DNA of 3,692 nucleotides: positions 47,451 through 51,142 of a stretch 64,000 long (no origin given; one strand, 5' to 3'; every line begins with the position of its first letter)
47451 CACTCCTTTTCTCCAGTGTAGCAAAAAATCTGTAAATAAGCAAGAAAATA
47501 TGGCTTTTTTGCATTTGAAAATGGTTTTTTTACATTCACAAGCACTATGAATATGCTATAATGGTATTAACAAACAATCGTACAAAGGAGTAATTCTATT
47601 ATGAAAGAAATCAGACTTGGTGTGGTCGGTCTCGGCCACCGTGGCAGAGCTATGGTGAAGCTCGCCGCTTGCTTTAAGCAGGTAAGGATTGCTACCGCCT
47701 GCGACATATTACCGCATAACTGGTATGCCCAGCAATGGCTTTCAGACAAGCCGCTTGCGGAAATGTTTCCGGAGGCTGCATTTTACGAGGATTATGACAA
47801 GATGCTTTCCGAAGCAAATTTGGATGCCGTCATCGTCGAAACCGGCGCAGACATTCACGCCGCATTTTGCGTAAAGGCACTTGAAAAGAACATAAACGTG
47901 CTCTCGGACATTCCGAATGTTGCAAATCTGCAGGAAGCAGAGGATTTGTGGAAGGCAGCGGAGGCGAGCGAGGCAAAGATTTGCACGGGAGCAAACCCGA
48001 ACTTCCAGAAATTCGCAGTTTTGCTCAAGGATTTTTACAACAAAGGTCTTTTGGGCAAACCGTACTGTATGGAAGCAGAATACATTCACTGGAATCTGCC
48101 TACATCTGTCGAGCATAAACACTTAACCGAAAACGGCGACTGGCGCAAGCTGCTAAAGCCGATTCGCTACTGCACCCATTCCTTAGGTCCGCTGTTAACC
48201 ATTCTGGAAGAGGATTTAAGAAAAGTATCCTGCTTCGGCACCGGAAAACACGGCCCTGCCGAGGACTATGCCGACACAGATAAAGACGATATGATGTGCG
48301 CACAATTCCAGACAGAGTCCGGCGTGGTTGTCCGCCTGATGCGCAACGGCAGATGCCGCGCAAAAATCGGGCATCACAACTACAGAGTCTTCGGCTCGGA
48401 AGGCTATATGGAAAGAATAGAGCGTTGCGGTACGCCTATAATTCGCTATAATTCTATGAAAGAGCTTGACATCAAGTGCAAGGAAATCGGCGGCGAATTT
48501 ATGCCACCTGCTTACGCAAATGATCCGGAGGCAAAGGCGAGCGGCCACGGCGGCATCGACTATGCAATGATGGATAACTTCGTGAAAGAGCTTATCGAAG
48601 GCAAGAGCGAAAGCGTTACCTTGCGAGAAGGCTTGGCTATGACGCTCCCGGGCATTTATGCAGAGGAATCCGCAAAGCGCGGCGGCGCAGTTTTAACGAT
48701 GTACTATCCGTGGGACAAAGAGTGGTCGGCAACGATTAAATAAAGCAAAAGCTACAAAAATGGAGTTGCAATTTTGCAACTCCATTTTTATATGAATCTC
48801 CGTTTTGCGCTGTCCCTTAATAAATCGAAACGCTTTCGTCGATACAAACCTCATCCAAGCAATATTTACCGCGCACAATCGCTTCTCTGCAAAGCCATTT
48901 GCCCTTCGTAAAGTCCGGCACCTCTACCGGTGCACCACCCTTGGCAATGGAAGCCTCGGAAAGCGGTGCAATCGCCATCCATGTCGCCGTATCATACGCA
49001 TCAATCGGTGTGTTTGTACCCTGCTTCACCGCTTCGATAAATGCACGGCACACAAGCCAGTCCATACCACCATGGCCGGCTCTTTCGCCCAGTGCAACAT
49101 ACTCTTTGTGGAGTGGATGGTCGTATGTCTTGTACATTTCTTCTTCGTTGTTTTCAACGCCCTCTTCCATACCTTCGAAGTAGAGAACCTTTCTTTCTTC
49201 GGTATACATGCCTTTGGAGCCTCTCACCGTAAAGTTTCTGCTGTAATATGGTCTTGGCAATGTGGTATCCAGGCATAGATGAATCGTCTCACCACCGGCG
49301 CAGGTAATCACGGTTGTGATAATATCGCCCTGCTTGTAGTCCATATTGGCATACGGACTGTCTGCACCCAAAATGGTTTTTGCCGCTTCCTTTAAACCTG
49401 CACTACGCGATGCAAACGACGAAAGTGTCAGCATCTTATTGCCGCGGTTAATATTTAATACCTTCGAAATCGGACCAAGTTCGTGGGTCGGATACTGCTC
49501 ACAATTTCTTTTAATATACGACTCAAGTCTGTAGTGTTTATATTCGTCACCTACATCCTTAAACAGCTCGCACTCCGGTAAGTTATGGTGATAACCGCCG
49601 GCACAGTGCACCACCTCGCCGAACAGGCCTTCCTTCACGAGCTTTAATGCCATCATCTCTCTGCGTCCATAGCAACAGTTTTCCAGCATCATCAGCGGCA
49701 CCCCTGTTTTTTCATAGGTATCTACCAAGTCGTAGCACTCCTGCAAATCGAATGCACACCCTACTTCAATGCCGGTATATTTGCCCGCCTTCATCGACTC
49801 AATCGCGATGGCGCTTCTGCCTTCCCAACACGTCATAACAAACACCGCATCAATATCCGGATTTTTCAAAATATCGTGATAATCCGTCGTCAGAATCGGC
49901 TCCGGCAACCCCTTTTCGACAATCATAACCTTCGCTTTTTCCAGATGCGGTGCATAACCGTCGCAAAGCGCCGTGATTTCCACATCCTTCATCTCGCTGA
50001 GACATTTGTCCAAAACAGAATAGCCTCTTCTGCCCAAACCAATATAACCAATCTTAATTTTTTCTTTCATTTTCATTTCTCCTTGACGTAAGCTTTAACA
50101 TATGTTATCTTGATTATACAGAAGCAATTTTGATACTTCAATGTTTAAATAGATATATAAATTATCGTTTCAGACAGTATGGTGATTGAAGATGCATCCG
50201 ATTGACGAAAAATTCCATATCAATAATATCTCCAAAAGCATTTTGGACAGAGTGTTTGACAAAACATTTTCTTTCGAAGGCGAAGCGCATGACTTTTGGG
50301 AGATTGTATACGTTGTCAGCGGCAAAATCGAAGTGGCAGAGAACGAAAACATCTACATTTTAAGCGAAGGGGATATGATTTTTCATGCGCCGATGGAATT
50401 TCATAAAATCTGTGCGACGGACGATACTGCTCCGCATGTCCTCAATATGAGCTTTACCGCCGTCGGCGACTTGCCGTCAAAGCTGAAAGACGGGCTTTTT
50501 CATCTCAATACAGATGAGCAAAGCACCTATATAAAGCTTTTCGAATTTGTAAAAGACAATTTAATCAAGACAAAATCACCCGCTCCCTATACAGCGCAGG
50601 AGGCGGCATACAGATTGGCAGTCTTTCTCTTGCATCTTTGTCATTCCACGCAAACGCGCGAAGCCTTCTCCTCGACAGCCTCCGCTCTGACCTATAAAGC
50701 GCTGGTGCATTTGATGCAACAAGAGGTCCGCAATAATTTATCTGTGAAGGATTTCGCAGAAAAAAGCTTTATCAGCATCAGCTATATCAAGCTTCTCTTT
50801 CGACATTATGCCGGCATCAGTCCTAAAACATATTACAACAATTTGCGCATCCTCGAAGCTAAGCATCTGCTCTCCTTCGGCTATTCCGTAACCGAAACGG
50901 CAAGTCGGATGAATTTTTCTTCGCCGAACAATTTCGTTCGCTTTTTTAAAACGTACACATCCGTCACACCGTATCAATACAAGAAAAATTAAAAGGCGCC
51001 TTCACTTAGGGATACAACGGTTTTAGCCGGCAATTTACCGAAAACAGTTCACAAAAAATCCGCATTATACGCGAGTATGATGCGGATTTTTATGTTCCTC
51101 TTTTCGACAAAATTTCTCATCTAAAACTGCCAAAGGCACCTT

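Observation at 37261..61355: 24-kb acidic-polysaccharide locus built from four 'AraC plus divergent enzyme' modules, with one exported lyase and no ABC/PTS/SBP importer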

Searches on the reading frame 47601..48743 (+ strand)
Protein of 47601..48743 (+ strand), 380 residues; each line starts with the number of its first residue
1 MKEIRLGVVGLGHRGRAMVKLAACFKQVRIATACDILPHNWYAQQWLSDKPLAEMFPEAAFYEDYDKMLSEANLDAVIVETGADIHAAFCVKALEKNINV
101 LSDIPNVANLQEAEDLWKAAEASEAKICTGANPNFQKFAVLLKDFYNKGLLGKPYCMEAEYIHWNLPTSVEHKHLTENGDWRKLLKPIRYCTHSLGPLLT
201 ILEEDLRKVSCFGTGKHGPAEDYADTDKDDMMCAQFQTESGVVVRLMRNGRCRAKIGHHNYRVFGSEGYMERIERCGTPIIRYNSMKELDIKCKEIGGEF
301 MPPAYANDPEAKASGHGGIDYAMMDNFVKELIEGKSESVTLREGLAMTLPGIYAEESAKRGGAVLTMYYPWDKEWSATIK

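Call 3: search_protein_families(library=pfam, proteins=[window:47601-48743:+])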
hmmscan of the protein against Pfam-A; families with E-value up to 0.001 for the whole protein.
window:47601-48743:+ (380 aa): 4 families
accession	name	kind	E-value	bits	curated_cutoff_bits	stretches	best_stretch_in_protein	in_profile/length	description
PF01408.29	GFO_IDH_MocA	-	3.4e-12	47.5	24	1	4-127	1-116/120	Oxidoreductase family, NAD-binding Rossmann fold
PF22725.1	GFO_IDH_MocA_C3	-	4.5e-06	27.1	27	1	142-270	4-123/124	GFO/IDH/MocA C-terminal domain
PF02894.22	GFO_IDH_MocA_C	-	0.00026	21.3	22.9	1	191-357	47-209/218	Oxidoreductase family, C-terminal alpha/beta domain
PF03447.22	NAD_binding_3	-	0.00033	21.8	24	1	45-127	31-113/116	Homoserine dehydrogenase, NAD binding domain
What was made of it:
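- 47601..48743 (+): Gfo/Idh/MocA protein, a distant GH109-like paralog (23% identical to the GH109). Pfam (call 3).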

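Call 10: search_protein_families(library=ncbifam, proteins=[window:47601-48743:+], max_evalue=0.01)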
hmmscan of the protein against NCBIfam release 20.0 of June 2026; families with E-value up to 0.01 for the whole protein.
window:47601-48743:+ (380 aa): 11 families
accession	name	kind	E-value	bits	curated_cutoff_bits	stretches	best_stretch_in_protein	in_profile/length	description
TIGR04380.1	myo_inos_iolG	equivalog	7.7e-14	51.3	355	1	4-284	2-264/330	inositol 2-dehydrogenase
NF040723.1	UDP-GlcNAcDh_Arch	equivalog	5.5e-13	49.1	450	1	4-159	1-146/302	UDP-N-acetylglucosamine 3-dehydrogenase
NF058561.1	BT_2158_fam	equivalog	1.9e-08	33.3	750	1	6-155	36-178/487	glycoside 3-dehydrogenase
NF007574.0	PRK10206.1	equivalog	1.4e-07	30.9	352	1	56-164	48-156/345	oxidoreductase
NF052679.1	InsChiInosDhIolG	equivalog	6.3e-06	25.4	540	1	4-160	3-154/343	bifunctional inositol 2-dehydrogenase/D-chiro-inositol 1-dehydrogenase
NF052479.1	LevoglcsnDh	equivalog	6.7e-05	21.7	650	1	53-161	53-161/386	levoglucosan dehydrogenase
NF041392.1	XylDh_Gfo6_Halo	equivalog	0.00013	20.9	350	1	4-158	17-167/350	D-xylose 1-dehydrogenase Gfo6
NF008607.0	PRK11579.1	subfamily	0.00014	20.9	330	1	56-161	47-152/346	oxidoreductase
NF058563.1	BT_2159_fam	equivalog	0.00038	19.6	650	1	4-152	1-141/350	disaccharide 3-dehydrogenase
NF047788.1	TransRegPocR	equivalog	0.0032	16.8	500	1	26-92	104-169/296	transcriptional regulator PocR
NF040740.1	ornith_Ord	equivalog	0.0078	15.7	400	0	4-135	1-138/335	2,4-diaminopentanoate dehydrogenase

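Call 36: search_solved_structures(query=window:47601-48743:+, max_evalue=0.00001)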
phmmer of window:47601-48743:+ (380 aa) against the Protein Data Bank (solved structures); distinct sequences matched with E-value up to 0.00001: 12.
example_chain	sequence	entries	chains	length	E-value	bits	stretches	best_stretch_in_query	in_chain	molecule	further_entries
6t2b_A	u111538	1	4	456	2.6e-11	46.3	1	3-202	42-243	Glycosyl hydrolase family 109 protein 2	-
2ixa_A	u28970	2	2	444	4.7e-08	35.6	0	2-164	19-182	ALPHA-N-ACETYLGALACTOSAMINIDASE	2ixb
3ec7_A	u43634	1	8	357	7.6e-08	34.9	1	4-173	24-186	Putative Dehydrogenase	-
1zh8_A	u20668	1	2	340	1.4e-06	30.8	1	2-186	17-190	oxidoreductase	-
3e18_A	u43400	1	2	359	2.6e-06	29.8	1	3-211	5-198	oxidoreductase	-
3f4l_A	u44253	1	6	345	3e-06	29.6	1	53-167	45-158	Putative oxidoreductase yhhX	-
9m3d_B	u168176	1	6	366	3e-06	29.6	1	2-163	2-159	DgpA1 from W974-1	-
4mio_A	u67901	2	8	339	3.9e-06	29.2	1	4-171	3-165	Inositol 2-dehydrogenase/D-chiro-inositol 3-dehydrogenase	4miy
4mie_A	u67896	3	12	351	3.9e-06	29.2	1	4-171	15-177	Inositol 2-dehydrogenase/D-chiro-inositol 3-dehydrogenase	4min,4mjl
3m2t_A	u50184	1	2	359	4.8e-06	28.9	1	4-136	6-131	Probable dehydrogenase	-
8tdi_L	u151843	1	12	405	6.1e-06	28.6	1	1-152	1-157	P2B11 Glucuronide-3-dehydrogenase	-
3ezy_A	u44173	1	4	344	8.4e-06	28.1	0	4-158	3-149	Dehydrogenase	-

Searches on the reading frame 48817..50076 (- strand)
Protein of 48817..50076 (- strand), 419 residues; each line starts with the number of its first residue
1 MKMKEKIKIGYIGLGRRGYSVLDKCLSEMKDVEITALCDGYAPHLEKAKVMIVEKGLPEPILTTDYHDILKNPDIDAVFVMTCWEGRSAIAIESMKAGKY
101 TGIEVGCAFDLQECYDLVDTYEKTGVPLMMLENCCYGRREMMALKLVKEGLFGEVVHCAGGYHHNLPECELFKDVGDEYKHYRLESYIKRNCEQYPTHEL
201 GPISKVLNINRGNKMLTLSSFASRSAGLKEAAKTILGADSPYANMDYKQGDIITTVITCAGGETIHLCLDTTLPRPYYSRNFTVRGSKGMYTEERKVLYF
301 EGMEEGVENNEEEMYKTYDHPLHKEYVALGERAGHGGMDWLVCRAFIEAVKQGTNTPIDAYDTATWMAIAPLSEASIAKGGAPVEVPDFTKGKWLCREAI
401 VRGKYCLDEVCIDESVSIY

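Call 3: search_protein_families(library=pfam, proteins=[window:48817-50076:-])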
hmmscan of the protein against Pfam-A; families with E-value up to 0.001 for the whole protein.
window:48817-50076:- (419 aa): 2 families
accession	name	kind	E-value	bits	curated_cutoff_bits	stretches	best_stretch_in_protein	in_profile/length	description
PF21252.2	Glyco_hydro_109_C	-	2.6e-53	180.6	27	1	141-305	1-179/187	Glycosyl hydrolase 109, C-terminal domain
PF01408.29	GFO_IDH_MocA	-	7.6e-09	36.7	24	1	7-130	1-118/120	Oxidoreductase family, NAD-binding Rossmann fold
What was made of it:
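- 48817..50076 (-): GH109 NAD-dependent N-acetylgalactosaminidase-type enzyme, cytoplasmic. Pfam Glyco_hydro_109_C 181 bits (call 3).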

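Call 10: search_protein_families(library=ncbifam, proteins=[window:48817-50076:-], max_evalue=0.01)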
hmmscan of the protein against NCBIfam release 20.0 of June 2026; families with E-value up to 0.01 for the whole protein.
window:48817-50076:- (419 aa): 9 families
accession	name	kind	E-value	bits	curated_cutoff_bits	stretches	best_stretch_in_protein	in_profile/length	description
TIGR04380.1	myo_inos_iolG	equivalog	3.2e-12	46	355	1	6-156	1-146/330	inositol 2-dehydrogenase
NF052479.1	LevoglcsnDh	equivalog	1.6e-07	30.3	650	1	63-164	62-163/386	levoglucosan dehydrogenase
NF052679.1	InsChiInosDhIolG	equivalog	6.5e-07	28.7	540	1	7-130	3-122/343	bifunctional inositol 2-dehydrogenase/D-chiro-inositol 1-dehydrogenase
NF040723.1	UDP-GlcNAcDh_Arch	equivalog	9e-06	25.4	450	1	7-158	1-144/302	UDP-N-acetylglucosamine 3-dehydrogenase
NF058561.1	BT_2158_fam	equivalog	7.8e-05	21.4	750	1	5-157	34-179/487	glycoside 3-dehydrogenase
NF008607.0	PRK11579.1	subfamily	0.0003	19.9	330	1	3-160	1-150/346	oxidoreductase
NF058563.1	BT_2159_fam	equivalog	0.00032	19.8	650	1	7-137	1-128/350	disaccharide 3-dehydrogenase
NF007574.0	PRK10206.1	equivalog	0.0032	16.6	352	1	62-171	53-162/345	oxidoreductase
NF041392.1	XylDh_Gfo6_Halo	equivalog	0.0041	15.9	350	1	4-168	14-176/350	D-xylose 1-dehydrogenase Gfo6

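Call 18: search_solved_structures(query=window:48817-50076:-, max_evalue=0.001)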
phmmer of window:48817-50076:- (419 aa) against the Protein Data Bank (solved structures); distinct sequences matched with E-value up to 0.001: 24.
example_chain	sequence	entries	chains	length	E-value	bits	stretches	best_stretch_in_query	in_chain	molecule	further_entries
2ixa_A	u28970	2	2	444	4e-90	306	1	5-395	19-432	ALPHA-N-ACETYLGALACTOSAMINIDASE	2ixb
6t2b_A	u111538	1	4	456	3.1e-64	220.7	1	6-396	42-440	Glycosyl hydrolase family 109 protein 2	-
1evj_A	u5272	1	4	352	2.2e-10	43.3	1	11-155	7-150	GLUCOSE-FRUCTOSE OXIDOREDUCTASE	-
9m3d_B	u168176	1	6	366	2.2e-10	43.3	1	5-131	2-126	DgpA1 from W974-1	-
1ofg_A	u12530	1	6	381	6.1e-10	41.8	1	5-155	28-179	GLUCOSE-FRUCTOSE OXIDOREDUCTASE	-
1ryd_A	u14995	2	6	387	6.3e-10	41.8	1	5-155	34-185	glucose-fructose oxidoreductase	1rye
1h6a_A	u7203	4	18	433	7.7e-10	41.5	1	5-155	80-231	PRECURSOR FORM OF GLUCOSE-FRUCTOSE OXIDOREDUCTASE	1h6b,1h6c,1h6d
3ec7_A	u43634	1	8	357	9.6e-10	41.2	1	7-167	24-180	Putative Dehydrogenase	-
7xr9_A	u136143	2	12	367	1.1e-09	40.9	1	5-157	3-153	DgpA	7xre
5a02_A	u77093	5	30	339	7.5e-07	31.7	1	8-155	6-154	ALDOSE-ALDOSE OXIDOREDUCTASE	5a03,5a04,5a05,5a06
9azo_A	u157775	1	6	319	1.7e-05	27.2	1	4-134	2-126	PmdC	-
3nto_A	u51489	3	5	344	9.1e-05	24.8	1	7-139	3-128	Inositol 2-dehydrogenase/D-chiro-inositol 3-dehydrogenase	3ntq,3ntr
3ezy_A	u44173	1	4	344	9.9e-05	24.7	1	7-153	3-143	Dehydrogenase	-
4mie_A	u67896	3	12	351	0.00011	24.5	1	7-120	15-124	Inositol 2-dehydrogenase/D-chiro-inositol 3-dehydrogenase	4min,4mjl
4mio_A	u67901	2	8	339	0.00012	24.4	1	7-120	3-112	Inositol 2-dehydrogenase/D-chiro-inositol 3-dehydrogenase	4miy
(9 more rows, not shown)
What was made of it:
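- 48817..50076 (-): PDB 2ixa E=4e-90 and 6t2b E=3e-64 (call 18).
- On CAZy GH109: 48817-50076: PF21252 181 bits; 2ixa 306 bits, E=4e-90 (calls 3, 18); GLGRRG NAD-binding motif.
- Checked: GH109: 48817-50076; 306 bits to PDB 2ixa (call 18).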

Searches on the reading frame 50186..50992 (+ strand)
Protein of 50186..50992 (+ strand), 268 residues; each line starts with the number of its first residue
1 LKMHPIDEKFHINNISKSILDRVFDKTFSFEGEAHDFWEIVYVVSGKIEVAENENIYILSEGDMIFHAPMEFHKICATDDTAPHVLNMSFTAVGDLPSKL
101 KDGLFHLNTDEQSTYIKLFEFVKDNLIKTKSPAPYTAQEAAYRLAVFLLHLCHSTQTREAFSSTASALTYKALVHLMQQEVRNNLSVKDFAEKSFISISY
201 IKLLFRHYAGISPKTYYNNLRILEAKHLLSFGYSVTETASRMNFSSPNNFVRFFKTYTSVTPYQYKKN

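Call 4: search_protein_families(library=pfam, proteins=[window:50186-50992:+])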
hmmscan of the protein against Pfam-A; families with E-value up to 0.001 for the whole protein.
window:50186-50992:+ (268 aa): 5 families
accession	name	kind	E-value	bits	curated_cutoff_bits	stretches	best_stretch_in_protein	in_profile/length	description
PF12833.13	HTH_18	-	1.4e-17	64.2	33.6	1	191-267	2-79/80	Helix-turn-helix domain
PF00165.29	HTH_AraC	-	3.6e-07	30.6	26.6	0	184-216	8-40/42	Bacterial regulatory helix-turn-helix proteins, AraC family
PF02311.25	AraC_binding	-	5.6e-07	29.8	21.1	1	27-83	13-71/135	AraC-like ligand binding domain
PF07883.17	Cupin_2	-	1.4e-06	28.4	27.2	1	31-82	12-63/70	Cupin domain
PF05899.18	Cupin_3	-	0.00094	19.3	23.5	0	36-67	24-56/74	EutQ-like cupin domain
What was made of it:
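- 50186..50992 (+): AraC3 regulator with a cupin sensor domain, divergent from GH109. Pfam HTH_18, AraC_binding, Cupin_2 (call 4).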

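Call 11: search_protein_families(library=ncbifam, proteins=[window:50186-50992:+], max_evalue=0.01)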
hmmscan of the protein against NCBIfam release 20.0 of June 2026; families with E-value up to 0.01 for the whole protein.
window:50186-50992:+ (268 aa): 23 families
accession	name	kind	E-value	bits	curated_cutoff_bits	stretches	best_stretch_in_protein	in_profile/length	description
TIGR04094.1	adjacent_YSIRK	equivalog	1.7e-17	63.5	200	1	153-266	270-383/383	YSIRK-targeted surface antigen transcriptional regulator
TIGR02297.1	HpaA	equivalog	1.8e-15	57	274.65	1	33-267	39-286/287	4-hydroxyphenylacetate catabolism regulatory protein HpaA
NF047455.1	TF_Staph_AryK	equivalog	2.5e-15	55.8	850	1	31-267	16-257/759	transcriptional regulator AryK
NF010028.0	PRK13503.1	equivalog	2e-14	53.6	288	1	29-266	27-270/278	HTH-type transcriptional activator RhaS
NF007860.0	PRK10572.1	equivalog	5.3e-13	48.5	208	1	125-267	142-283/292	arabinose operon transcriptional regulator AraC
NF033869.1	viru_reg_Rsp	equivalog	6.8e-13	47.9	400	1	171-266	150-246/701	AraC family transcriptional regulator Rsp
NF010026.0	PRK13501.1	equivalog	4.5e-12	45.7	363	1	17-267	20-276/290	HTH-type transcriptional activator RhaR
NF047788.1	TransRegPocR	equivalog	2.9e-11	43.2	500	1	159-267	181-289/296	transcriptional regulator PocR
NF007633.0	PRK10296.1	equivalog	1.6e-10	41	264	1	182-268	187-274/280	transcriptional regulator ChbR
NF010025.2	PRK13500.1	equivalog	2.2e-08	34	525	1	30-267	31-276/282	HTH-type transcriptional activator RhaR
NF052371.1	TransRegGbdRPseu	equivalog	2.5e-08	33.3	480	1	172-265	229-323/365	choline metabolism transcriptional regulator GbdR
NF006902.0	PRK09393.1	equivalog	2.8e-08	33.3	425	1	159-267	211-320/327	transcriptional regulator FtrA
NF010027.0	PRK13502.1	equivalog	1.2e-06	28.2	384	1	162-266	170-275/282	HTH-type transcriptional activator RhaR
NF007693.0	PRK10371.1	equivalog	5.6e-06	25.8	253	1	159-267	188-298/309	transcriptional regulator MelR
NF012144.2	ramA_TF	equivalog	2e-05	25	180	1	170-267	7-105/108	RamA family antibiotic efflux transcriptional regulator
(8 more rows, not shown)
